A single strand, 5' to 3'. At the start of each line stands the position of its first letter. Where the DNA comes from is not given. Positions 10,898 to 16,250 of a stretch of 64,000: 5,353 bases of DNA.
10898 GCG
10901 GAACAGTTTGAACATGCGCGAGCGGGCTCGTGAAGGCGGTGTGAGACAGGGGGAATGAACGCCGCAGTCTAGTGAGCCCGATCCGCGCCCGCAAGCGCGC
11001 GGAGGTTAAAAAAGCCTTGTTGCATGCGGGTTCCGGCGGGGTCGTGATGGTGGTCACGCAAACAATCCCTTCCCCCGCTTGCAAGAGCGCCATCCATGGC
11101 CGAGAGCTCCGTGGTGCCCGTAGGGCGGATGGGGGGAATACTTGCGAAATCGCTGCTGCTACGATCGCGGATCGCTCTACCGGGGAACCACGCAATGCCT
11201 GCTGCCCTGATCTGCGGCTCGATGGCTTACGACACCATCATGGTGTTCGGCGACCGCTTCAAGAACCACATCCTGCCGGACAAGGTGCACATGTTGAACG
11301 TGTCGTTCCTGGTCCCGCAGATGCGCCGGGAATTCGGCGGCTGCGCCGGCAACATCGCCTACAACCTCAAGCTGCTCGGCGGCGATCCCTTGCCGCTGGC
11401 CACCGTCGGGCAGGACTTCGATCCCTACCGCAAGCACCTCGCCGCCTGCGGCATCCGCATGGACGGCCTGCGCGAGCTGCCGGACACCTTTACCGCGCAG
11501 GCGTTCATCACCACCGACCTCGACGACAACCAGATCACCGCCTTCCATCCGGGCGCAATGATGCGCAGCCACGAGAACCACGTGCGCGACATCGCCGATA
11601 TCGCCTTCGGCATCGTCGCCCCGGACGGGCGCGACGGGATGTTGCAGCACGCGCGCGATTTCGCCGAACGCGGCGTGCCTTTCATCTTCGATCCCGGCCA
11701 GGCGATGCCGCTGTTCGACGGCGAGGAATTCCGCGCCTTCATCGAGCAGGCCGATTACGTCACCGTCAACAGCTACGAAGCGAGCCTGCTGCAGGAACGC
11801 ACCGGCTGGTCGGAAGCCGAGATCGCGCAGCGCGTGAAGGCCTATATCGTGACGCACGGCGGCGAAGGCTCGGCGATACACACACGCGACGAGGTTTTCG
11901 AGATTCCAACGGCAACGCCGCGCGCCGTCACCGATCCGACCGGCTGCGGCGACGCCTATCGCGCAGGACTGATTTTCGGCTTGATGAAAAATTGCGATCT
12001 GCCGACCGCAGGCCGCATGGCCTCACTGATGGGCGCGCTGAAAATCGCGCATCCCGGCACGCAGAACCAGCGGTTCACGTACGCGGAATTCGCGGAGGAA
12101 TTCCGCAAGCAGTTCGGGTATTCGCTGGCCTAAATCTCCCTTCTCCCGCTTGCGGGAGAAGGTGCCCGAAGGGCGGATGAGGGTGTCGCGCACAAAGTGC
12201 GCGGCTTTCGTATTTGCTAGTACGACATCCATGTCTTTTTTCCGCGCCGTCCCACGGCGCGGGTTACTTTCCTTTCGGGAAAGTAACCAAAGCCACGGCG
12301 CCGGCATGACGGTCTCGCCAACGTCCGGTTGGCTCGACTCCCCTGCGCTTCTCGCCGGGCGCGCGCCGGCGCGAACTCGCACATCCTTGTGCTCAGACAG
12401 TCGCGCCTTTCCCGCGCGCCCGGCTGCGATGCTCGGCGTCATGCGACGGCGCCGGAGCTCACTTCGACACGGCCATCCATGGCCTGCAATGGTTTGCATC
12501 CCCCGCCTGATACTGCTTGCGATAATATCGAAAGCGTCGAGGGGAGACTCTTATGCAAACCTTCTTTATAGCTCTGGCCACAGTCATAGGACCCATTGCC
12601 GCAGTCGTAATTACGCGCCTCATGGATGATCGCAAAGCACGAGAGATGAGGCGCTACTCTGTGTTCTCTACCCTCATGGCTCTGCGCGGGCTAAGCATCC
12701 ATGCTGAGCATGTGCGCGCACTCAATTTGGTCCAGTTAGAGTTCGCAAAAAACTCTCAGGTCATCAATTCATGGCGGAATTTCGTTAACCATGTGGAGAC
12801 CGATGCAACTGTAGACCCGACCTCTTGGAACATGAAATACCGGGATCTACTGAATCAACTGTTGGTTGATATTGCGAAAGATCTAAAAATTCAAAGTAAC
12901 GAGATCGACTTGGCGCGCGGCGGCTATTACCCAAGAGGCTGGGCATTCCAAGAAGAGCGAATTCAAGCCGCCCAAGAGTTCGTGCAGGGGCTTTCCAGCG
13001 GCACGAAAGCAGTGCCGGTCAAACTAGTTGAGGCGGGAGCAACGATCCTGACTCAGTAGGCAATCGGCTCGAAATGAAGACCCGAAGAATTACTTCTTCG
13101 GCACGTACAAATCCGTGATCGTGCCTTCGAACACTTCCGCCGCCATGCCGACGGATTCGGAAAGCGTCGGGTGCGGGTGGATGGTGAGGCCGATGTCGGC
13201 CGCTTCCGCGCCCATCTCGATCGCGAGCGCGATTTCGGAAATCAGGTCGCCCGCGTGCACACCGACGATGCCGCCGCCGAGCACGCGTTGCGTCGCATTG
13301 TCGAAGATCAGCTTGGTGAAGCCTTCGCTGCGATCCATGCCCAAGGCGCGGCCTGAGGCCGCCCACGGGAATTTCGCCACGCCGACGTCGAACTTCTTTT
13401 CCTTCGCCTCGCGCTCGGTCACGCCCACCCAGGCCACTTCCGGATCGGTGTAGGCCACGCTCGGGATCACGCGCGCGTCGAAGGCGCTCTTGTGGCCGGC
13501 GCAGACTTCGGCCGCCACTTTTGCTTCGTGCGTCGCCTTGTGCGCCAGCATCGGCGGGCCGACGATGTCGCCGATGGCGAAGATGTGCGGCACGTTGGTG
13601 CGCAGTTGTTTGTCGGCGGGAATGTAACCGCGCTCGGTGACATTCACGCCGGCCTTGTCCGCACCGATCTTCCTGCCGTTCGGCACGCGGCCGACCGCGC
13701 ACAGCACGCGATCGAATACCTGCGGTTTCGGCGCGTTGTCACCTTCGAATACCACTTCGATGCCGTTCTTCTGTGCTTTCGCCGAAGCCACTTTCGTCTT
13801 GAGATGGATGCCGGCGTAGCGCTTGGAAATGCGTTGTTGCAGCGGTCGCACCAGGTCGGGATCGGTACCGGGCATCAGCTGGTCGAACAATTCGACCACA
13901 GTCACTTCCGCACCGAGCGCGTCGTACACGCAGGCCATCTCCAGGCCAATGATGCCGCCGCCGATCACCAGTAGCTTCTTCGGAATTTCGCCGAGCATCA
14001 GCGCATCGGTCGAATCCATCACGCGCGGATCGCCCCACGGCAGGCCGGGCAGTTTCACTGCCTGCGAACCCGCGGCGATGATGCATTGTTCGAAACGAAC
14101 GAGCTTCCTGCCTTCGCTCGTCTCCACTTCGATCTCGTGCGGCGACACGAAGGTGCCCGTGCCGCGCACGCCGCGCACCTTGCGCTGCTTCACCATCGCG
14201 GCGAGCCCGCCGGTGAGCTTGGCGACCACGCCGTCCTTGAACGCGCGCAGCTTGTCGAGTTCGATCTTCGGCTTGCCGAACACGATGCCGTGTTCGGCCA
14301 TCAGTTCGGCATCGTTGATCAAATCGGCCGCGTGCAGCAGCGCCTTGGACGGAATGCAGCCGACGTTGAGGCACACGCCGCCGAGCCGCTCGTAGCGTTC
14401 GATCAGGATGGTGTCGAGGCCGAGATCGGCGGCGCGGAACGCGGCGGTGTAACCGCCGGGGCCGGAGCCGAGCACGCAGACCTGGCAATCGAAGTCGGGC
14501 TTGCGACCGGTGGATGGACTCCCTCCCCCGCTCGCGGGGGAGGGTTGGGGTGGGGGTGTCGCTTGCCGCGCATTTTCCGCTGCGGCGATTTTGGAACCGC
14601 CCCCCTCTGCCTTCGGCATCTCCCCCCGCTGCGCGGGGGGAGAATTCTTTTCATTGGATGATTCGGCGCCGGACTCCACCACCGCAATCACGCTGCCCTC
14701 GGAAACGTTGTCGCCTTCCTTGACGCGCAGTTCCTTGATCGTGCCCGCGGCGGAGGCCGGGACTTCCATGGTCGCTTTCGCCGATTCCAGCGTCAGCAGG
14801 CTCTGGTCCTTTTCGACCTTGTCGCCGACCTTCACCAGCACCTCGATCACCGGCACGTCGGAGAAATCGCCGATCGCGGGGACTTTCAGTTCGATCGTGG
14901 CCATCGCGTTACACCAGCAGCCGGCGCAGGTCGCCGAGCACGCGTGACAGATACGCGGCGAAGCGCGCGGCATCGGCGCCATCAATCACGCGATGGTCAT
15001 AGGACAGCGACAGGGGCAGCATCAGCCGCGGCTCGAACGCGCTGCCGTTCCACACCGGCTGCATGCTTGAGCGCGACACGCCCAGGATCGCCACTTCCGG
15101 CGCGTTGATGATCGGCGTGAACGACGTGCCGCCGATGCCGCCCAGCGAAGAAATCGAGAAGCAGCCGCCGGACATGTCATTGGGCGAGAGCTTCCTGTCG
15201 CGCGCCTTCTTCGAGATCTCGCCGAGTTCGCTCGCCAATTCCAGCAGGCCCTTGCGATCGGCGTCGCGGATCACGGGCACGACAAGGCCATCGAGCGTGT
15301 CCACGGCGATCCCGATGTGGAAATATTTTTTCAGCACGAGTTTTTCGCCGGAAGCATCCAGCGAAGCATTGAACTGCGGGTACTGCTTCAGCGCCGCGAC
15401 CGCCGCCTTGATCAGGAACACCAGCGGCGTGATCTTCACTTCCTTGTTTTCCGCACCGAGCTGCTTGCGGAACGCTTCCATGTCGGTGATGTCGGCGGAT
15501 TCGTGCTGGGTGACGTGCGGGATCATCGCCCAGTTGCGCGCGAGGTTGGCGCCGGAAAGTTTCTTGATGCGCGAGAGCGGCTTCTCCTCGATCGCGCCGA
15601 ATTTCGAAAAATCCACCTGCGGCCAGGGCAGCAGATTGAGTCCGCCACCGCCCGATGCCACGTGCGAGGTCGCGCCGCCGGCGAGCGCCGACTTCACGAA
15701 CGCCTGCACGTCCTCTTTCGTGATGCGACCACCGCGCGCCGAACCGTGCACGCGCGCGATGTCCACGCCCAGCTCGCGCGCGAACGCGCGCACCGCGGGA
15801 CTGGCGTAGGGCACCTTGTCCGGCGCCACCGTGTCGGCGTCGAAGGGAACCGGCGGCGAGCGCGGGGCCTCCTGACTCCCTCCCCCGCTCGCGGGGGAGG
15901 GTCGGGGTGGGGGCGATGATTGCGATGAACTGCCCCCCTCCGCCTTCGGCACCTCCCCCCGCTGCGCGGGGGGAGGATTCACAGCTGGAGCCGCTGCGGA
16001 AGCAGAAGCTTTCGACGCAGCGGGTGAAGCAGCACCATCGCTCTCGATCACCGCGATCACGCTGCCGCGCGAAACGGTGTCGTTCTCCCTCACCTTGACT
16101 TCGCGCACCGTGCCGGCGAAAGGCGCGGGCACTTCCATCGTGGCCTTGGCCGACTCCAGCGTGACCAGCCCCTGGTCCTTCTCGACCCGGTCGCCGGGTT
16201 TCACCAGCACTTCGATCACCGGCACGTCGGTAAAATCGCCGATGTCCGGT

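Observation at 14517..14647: Palindromic repeat element translated in-frame in the lipoyl-to-FAD linker of E3 (lpdA)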

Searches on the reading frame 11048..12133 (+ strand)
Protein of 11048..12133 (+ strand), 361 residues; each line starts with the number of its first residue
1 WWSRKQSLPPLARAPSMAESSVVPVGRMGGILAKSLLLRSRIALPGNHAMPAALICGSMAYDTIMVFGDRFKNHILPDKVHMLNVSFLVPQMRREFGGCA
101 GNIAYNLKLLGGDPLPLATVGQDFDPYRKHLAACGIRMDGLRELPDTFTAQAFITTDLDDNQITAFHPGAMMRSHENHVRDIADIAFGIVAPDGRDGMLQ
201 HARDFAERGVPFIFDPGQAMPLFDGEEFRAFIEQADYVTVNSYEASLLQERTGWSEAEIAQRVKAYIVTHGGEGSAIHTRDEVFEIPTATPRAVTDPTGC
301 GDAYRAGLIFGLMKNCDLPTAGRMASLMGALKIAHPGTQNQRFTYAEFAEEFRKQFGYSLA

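Call 16: search_protein_families(library=pfam, proteins=[window:11048-12133:+])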
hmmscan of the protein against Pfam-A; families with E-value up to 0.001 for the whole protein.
window:11048-12133:+ (361 aa): 1 family
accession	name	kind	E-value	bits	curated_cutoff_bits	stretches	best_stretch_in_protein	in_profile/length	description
PF00294.29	PfkB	-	4.2e-39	135.1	25.8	1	77-340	17-297/302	pfkB family carbohydrate kinase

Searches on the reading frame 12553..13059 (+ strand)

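Call 16: search_protein_families(library=pfam, proteins=[window:12553-13059:+])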
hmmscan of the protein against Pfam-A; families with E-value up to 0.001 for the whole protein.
window:12553-13059:+ (168 aa): 1 family
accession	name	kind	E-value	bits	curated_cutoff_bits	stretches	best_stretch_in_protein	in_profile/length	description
PF20385.3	DUF6680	-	1.3e-40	139.3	23.2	1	6-161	8-164/170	Family of unknown function (DUF6680)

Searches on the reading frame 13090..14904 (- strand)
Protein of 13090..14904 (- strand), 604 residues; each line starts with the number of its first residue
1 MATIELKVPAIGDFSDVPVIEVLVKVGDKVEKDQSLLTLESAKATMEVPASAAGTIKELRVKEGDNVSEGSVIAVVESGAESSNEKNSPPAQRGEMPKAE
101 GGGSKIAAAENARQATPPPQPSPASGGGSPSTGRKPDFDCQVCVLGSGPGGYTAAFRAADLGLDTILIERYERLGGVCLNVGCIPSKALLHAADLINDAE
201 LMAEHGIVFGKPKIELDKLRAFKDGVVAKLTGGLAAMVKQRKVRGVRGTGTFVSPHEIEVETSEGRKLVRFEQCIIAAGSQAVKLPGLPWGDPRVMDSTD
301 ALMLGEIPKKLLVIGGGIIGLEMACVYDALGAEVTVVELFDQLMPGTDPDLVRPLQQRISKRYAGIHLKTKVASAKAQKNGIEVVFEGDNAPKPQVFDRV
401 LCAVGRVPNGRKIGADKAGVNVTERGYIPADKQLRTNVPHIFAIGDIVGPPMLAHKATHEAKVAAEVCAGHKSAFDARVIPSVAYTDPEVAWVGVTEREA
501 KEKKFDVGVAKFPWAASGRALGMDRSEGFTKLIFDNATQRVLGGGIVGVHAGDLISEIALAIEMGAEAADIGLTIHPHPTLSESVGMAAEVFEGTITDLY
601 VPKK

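Call 16: search_protein_families(library=pfam, proteins=[window:13090-14904:-])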
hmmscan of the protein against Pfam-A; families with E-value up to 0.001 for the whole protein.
window:13090-14904:- (604 aa): 14 families
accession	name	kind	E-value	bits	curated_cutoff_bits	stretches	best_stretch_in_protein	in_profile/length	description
PF07992.20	Pyr_redox_2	-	2.1e-62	211.7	26.1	1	141-461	2-291/291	Pyridine nucleotide-disulphide oxidoreductase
PF02852.28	Pyr_redox_dim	-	1.5e-37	128.6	25.3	1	480-588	1-109/110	Pyridine nucleotide-disulphide oxidoreductase, dimerisation domain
PF00364.28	Biotin_lipoyl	-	4.5e-22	78.1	22.1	1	5-75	2-72/73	Biotin-requiring enzyme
PF00070.33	Pyr_redox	-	1e-17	64.9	22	1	310-386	1-79/82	Pyridine nucleotide-disulphide oxidoreductase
PF12831.13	FAD_oxidored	-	1.5e-09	38.1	27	1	141-179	1-39/416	FAD dependent oxidoreductase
PF13738.12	Pyr_redox_3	-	2.5e-08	34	30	1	257-445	113-305/305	Pyridine nucleotide-disulphide oxidoreductase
PF13533.13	Biotin_lipoyl_2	-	8.8e-08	32.2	29.8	1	50-76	5-31/32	Biotin-lipoyl like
PF01262.27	AlaDh_PNT_C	-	3.8e-07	30.2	23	0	303-339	19-59/214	Alanine dehydrogenase/PNT, C-terminal domain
PF01134.28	GIDA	-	1.3e-06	28.2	22.1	1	141-197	1-54/391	Glucose inhibited division protein A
PF03486.20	HI0933_like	-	0.00013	21.9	50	0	141-175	2-36/244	HI0933-like protein Rossmann domain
PF01494.25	FAD_binding_3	-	0.00013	21.8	22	0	139-173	1-35/349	FAD binding domain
PF13450.12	NAD_binding_8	-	0.00014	22.5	21.9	1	144-178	1-35/68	NAD(P)-binding Rossmann-like domain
PF01597.25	GCV_H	-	0.00036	20.9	22.2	1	23-59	38-74/122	Glycine cleavage H-protein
PF00890.30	FAD_binding_2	-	0.00045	20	20.4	0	142-176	2-36/414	FAD binding domain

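Call 17: find_related_loci(query=window:13090-14904:-, collection=genome_contigs, flank=5000)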
Query window:13090-14904:- (604 aa) in genome_contigs; peptide patterns used: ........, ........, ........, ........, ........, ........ (x = any residue, [..] = any of these).
600 stretches matched a pattern (row limit reached: there are more); 558 encode a relative of the query (tblastn E <= 1e-3); the best 80 are kept; 80 distinct loci.
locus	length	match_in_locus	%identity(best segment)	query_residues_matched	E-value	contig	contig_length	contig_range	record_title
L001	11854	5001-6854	91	1-604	0e+0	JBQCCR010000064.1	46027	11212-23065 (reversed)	MAG: Rhodanobacteraceae bacterium isolate bin045 k141_916148, whole genome shotgun sequence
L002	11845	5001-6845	82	3-604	0e+0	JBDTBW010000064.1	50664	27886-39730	MAG: Rhodanobacteraceae bacterium isolate cluster2_bin.141 k127_3020681, whole genome shotgun sequence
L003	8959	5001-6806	80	4-604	0e+0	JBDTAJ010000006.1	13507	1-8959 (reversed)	MAG: Rhodanobacteraceae bacterium isolate cluster2_bin.106 k127_3506110, whole genome shotgun sequence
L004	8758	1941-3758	73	1-604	0e+0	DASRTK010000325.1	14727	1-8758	MAG TPA_asm: Rudaea sp. isolate SMAG_U6995 k141_298210, whole genome shotgun sequence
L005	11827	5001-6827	72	4-604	0e+0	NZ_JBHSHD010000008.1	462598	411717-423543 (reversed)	Dokdonella ginsengisoli strain CCUG 52462 platanus_K_default_8, whole genome shotgun sequence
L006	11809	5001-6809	70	3-604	0e+0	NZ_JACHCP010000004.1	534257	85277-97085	Rhodanobacter sp. A1T4 Ga0401203_04, whole genome shotgun sequence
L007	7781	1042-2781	71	1-604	0e+0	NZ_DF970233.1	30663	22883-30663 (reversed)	Mizugakiibacter sediminis strain skMP5, whole genome shotgun sequence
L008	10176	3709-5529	69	3-604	0e+0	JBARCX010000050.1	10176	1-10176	MAG: Rhodanobacter sp. isolate MFD06536_ilm_asm_bin44 k127_78866, whole genome shotgun sequence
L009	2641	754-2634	68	1-604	0e+0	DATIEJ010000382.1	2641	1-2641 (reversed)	MAG TPA_asm: Rhodanobacteraceae bacterium isolate SMAG_U16366 k141_1023748, whole genome shotgun sequence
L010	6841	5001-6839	71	1-604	0e+0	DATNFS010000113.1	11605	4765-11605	MAG TPA_asm: Rudaea sp. isolate SMAG_U11301 k141_212605, whole genome shotgun sequence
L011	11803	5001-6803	70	3-604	0e+0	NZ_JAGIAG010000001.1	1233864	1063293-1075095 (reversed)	MAG: Dokdonella sp. isolate BIN16 scaffold1_cov0, whole genome shotgun sequence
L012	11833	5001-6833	70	3-604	0e+0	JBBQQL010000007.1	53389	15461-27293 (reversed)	MAG: Lysobacterales bacterium isolate Co_metawrap_1578 Cmw_1578_k141_19604788_length_53389_cov_13.0000, whole genome sho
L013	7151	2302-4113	70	3-604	0e+0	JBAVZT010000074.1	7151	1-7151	MAG: Rhodanobacteraceae bacterium isolate MFD04734_ilm_asm_bin15 k127_87186, whole genome shotgun sequence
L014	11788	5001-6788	70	3-604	0e+0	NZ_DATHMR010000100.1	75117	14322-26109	MAG: Dyella sp. isolate SMAG_U12637 k141_4204348, whole genome shotgun sequence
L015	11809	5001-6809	70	3-604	0e+0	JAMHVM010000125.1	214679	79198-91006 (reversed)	MAG: Lysobacterales bacterium isolate UR_AS_maxbin.005 k201_1847904, whole genome shotgun sequence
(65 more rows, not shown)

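Call 67: find_encoding_contigs(protein=window:13090-14904:-, flank=3000, max_places=6)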
Protein window:13090-14904:- (604 aa): no gene with exactly this product is on record in the collection.

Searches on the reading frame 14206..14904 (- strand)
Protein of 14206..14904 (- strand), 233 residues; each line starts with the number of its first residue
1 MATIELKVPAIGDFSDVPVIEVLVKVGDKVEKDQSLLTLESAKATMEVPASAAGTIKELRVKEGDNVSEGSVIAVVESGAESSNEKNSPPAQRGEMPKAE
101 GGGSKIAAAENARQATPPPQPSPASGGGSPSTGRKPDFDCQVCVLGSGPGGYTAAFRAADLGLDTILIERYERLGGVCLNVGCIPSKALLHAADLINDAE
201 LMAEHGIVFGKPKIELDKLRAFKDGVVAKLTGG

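Call 75: find_homologous_proteins(query=window:14206-14904:-, max_evalue=1e-40)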
Query seq(233 aa) (233 aa): 3223 proteins with E <= 1e-40 among 8000 candidates; the best 120 are listed.
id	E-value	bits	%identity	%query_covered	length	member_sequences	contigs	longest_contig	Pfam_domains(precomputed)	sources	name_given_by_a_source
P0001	4.0e-100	352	75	99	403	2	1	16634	PF25984.1,PF13450.13,PF00364.29,PF07992.21,PF00070.34,PF25919.1,PF01134.29,PF12831.14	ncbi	ncbi:MAG TPA: FAD-dependent oxidoreductase, partial [Rhodanobacteraceae bacterium]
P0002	5.7e-99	349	76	100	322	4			PF25973.1,PF25984.1,PF13450.13,PF00364.29,PF07992.21,PF25919.1,PF25997.1,PF26077.1,PF12831.14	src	-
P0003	3.0e-95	336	94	77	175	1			PF25973.1,PF25984.1,PF00364.29,PF07992.21,PF25919.1,PF12831.14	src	-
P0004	1.1e-92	328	58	99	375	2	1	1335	PF25973.1,PF25984.1,PF01597.26,PF00890.31,PF00364.29,PF07992.21,PF25919.1,PF01134.29,PF12831.14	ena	-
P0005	9.4e-92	325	55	99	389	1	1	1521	PF25973.1,PF25984.1,PF01597.26,PF00364.29,PF07992.21,PF25919.1,PF25917.1,PF26077.1,PF01134.29,PF12831.14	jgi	jgi:dihydrolipoamide dehydrogenase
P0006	8.2e-91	322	56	97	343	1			PF25973.1,PF25984.1,PF01597.26,PF00364.29,PF07992.21,PF25919.1,PF26077.1,PF12831.14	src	-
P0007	1.1e-89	318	52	91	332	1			PF25973.1,PF07831.20,PF25984.1,PF07992.21,PF25919.1,PF25917.1,PF25997.1,PF26077.1,PF12831.14,PF05896.18,PF01597.26,PF00364.29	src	-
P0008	1.2e-89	318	69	96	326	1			PF25984.1,PF00364.29,PF07992.21,PF12831.14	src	-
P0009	1.2e-87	312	53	99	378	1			PF25973.1,PF25984.1,PF01597.26,PF00364.29,PF07992.21,PF12831.14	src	-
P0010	3.3e-87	310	58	99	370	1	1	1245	PF25973.1,PF25984.1,PF01597.26,PF00890.31,PF00364.29,PF07992.21,PF25919.1,PF26077.1,PF01134.29,PF12831.14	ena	-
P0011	3.9e-85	303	53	98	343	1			PF25973.1,PF05896.18,PF07831.20,PF25984.1,PF01597.26,PF00364.29,PF07992.21,PF25919.1,PF25917.1,PF01134.29,PF12831.14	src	-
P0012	4.7e-85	303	57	93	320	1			PF25973.1,PF25984.1,PF01597.26,PF00364.29,PF07992.21,PF25919.1,PF25917.1,PF26077.1,PF12831.14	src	-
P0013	5.6e-85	303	54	97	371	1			PF25973.1,PF13375.13,PF07831.20,PF25984.1,PF07992.21,PF25919.1,PF25917.1,PF26077.1,PF01134.29,PF12831.14,PF05896.18,PF01597.26,PF00890.31,PF00364.29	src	-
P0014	1.5e-84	301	73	88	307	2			PF01266.31,PF13450.13,PF00364.29,PF07992.21,PF00070.34,PF01134.29,PF12831.14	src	-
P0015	2.5e-84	301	51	97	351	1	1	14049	PF25973.1,PF25984.1,PF01597.26,PF00364.29,PF07992.21,PF25919.1,PF25917.1,PF26077.1,PF01134.29,PF12831.14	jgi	jgi:dihydrolipoamide dehydrogenase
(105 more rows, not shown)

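Call 77: find_encoding_contigs(protein=P0001, flank=4000, max_places=3)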
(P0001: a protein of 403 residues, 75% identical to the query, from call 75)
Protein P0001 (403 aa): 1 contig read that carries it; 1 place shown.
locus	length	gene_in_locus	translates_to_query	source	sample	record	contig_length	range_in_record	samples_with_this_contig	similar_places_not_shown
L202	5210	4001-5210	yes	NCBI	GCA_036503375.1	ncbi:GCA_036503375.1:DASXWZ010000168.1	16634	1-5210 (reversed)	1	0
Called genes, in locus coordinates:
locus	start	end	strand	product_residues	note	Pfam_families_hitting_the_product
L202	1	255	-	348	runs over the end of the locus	PF01590:GAF (weak), PF00990:GGDEF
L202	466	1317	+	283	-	PF00924:MS_channel_2nd, PF21082:MS_channel_3rd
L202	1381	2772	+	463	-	PF00364:Biotin_lipoyl, PF25984:BSH_YknX (faint), PF02817:E3_binding, PF00198:2-oxoacid_dh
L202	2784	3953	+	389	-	PF21088:MS_channel_1st (weak), PF00924:MS_channel_2nd, PF21082:MS_channel_3rd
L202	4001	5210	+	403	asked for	PF00364:Biotin_lipoyl, PF25919:BSH_CusB (weak), PF25984:BSH_YknX (faint), PF01134:GIDA (faint), PF07992:Pyr_redox_2, PF12831:FAD_oxidored, PF13450:NAD_binding_8 (faint), PF00070:Pyr_redox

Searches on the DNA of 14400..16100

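Call 32: search_rna_families(source=window, start=14400, end=16100, threshold=evalue, max_evalue=5)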
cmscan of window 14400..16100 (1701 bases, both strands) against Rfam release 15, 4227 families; matches with E-value up to 5: 7.
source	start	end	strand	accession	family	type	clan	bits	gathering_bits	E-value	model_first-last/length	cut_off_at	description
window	15899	15946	+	RF00802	mir-207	Gene; miRNA;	-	21.1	88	0.69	1-78/78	no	mir-207 microRNA precursor family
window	15011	15133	-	RF01671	P18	Gene; sRNA;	-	20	60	1.7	1-135/135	no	Pseudomonas sRNA P18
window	15876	15979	+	RF00719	mir-326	Gene; miRNA;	-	19.3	66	1.5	1-95/95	no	mir-326 microRNA precursor family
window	15873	15982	+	RF03329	mir-4743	Gene; miRNA;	-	18.8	72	1.1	1-101/101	no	mir-4743 microRNA precursor family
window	15891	15962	+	RF00942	mir-1224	Gene; miRNA;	-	18.8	105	3.8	1-86/86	no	mir-1224 microRNA precursor family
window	15004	15142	-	RF02819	V_AS7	Gene; antisense;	-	17.9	90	1.3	1-169/169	no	Vibrio RNA AS7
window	15869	16021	-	RF00261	IRES_L-myc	Cis-reg; IRES;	-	15.4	60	3.1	1-221/221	no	L-myc internal ribosome entry site (IRES)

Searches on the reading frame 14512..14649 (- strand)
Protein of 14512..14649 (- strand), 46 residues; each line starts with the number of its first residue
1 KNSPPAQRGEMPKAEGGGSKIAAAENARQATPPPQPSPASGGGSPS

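Call 34: find_homologous_proteins(query=A3, max_evalue=0.01)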
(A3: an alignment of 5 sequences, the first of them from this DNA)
Query A3 (5 sequences): 779 candidates shared short words with the query, none scored E <= 0.01.
